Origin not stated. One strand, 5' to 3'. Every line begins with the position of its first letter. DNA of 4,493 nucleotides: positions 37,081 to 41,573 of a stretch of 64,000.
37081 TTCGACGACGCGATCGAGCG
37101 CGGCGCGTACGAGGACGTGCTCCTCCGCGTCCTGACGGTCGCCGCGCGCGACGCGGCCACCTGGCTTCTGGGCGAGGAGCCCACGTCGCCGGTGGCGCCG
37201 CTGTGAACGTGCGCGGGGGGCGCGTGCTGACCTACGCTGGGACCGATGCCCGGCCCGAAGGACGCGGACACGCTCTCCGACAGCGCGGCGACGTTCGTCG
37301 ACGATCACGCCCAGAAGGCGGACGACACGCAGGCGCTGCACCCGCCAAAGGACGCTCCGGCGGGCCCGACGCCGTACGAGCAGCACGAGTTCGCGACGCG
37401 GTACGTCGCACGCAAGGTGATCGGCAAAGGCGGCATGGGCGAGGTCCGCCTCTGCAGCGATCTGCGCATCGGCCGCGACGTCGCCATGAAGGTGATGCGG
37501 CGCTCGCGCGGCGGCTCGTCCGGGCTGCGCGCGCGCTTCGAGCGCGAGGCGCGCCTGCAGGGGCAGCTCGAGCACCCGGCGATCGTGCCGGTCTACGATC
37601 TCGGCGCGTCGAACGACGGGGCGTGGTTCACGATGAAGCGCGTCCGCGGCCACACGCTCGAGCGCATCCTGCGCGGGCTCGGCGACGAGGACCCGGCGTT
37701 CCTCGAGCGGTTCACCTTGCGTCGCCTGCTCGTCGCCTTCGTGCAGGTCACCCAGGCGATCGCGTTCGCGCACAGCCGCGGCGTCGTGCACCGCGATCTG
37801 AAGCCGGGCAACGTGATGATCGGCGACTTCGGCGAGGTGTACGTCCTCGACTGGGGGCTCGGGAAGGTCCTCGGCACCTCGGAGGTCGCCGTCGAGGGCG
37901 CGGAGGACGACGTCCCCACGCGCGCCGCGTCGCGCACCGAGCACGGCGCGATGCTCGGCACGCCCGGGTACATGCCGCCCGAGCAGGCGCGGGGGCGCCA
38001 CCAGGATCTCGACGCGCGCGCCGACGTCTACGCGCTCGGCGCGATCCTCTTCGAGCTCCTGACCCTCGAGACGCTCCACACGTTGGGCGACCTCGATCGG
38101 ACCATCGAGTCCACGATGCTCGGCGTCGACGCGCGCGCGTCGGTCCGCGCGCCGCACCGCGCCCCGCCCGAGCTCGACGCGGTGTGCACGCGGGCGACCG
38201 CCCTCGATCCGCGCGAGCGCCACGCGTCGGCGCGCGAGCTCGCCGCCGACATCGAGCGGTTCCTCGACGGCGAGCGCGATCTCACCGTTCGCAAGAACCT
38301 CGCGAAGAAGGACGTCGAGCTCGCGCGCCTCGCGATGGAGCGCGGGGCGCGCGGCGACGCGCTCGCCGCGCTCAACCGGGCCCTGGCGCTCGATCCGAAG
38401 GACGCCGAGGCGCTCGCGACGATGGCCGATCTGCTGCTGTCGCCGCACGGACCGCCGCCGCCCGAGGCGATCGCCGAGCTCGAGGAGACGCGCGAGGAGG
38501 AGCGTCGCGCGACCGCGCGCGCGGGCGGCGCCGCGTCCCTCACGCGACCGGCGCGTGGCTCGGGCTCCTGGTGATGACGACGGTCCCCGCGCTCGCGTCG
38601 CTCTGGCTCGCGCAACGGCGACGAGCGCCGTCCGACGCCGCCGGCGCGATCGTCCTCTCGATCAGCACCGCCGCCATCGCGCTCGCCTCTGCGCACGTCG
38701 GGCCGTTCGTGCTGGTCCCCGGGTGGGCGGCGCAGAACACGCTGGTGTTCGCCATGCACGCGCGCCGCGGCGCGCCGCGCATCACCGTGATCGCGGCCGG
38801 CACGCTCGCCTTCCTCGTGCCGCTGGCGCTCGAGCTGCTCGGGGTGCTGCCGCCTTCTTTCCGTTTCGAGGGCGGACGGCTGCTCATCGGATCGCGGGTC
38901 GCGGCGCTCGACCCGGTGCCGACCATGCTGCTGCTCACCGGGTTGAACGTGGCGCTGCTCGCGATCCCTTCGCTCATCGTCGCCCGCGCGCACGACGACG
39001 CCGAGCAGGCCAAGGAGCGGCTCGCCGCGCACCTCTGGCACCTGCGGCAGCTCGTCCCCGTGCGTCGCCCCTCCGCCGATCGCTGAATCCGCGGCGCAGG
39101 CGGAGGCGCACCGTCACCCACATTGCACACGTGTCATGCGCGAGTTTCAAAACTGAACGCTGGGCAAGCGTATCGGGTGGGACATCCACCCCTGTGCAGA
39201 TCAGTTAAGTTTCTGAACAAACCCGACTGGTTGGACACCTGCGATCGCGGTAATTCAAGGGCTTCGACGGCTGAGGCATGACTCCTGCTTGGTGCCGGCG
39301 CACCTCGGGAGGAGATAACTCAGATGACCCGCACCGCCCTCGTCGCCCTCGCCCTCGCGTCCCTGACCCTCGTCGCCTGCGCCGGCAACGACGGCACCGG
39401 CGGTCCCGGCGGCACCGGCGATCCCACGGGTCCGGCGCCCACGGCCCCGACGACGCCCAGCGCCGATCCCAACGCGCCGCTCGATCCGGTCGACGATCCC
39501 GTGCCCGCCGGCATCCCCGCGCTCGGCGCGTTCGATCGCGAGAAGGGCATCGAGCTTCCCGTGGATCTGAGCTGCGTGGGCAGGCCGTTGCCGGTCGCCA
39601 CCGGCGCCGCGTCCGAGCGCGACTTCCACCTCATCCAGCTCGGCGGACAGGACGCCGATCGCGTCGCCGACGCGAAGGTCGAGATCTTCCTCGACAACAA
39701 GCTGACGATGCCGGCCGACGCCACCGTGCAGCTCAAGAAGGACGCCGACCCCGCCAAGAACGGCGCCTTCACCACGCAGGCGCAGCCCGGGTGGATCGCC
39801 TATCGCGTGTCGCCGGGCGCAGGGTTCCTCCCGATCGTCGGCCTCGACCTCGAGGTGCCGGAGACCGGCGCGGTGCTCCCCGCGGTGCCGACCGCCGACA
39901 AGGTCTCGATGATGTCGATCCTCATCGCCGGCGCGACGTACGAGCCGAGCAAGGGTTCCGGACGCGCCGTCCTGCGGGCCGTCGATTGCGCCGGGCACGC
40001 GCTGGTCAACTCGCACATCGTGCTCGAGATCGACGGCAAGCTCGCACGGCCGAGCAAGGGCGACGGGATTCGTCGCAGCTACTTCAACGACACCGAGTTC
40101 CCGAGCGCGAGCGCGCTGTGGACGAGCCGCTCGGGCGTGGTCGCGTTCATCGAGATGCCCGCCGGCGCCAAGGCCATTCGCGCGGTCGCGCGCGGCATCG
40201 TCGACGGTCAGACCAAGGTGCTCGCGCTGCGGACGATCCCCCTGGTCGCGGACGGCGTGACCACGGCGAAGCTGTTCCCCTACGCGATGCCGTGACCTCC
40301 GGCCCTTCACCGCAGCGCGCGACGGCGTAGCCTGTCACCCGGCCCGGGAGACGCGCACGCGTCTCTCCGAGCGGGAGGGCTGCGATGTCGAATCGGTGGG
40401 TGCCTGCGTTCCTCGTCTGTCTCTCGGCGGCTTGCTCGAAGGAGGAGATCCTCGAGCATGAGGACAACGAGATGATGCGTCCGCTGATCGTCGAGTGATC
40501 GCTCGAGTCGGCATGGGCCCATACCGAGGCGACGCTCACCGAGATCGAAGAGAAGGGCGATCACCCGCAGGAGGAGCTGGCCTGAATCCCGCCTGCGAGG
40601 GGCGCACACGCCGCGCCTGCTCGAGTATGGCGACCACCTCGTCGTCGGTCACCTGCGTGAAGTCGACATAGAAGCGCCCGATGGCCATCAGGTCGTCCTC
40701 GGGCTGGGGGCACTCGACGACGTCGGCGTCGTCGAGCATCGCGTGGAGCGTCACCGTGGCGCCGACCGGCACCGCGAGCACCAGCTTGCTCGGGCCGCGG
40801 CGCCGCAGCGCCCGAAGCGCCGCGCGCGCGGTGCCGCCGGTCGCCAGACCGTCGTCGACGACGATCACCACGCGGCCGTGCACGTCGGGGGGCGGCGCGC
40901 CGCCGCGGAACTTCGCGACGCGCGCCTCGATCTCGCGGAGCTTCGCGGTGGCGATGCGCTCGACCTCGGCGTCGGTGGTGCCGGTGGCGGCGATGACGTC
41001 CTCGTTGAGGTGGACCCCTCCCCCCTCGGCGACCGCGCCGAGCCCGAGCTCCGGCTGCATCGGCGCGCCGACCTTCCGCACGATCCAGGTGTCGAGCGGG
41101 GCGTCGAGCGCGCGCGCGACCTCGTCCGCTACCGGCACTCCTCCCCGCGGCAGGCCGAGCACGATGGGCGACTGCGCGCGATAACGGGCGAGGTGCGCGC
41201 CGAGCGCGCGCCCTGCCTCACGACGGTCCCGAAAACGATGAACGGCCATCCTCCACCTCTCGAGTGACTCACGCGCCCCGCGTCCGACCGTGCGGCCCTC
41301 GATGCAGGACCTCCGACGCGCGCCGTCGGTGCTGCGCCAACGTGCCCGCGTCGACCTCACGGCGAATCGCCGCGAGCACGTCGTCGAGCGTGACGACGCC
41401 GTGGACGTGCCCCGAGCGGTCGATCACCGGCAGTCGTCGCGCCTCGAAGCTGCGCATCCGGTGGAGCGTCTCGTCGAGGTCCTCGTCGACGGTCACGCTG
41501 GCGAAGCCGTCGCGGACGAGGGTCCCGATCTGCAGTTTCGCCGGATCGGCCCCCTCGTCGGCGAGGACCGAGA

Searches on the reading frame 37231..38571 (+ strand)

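Call 37: search_protein_families(library=pfam, max_evalue=0.00001, proteins=[window:37231-38571:+])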
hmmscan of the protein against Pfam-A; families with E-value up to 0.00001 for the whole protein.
window:37231-38571:+ (447 aa): 2 families
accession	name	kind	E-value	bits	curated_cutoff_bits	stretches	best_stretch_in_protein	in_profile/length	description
PF00069.31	Pkinase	-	1.3e-35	123.5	31.7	1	59-332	2-253/263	Protein kinase domain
PF07714.23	PK_Tyr_Ser-Thr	-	1.1e-20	74.5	23.1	1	61-331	4-249/258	Protein tyrosine and serine/threonine kinase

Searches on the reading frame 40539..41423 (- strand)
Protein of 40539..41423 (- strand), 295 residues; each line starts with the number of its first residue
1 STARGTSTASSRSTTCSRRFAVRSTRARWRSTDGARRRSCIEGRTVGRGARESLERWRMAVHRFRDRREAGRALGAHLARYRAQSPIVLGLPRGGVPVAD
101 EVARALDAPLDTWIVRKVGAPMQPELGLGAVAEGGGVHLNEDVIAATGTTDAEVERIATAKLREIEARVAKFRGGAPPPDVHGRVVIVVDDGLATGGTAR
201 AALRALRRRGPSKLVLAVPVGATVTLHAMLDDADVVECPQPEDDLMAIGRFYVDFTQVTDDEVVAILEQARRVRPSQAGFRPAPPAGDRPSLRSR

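Call 37: search_protein_families(library=pfam, max_evalue=0.00001, proteins=[window:40539-41423:-])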
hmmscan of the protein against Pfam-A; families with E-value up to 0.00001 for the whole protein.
window:40539-41423:- (295 aa): 1 family
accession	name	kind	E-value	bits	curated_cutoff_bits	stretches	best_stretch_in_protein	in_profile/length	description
PF00156.33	Pribosyltran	-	8.5e-18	64.6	26.3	1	77-249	22-151/158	Phosphoribosyl transferase domain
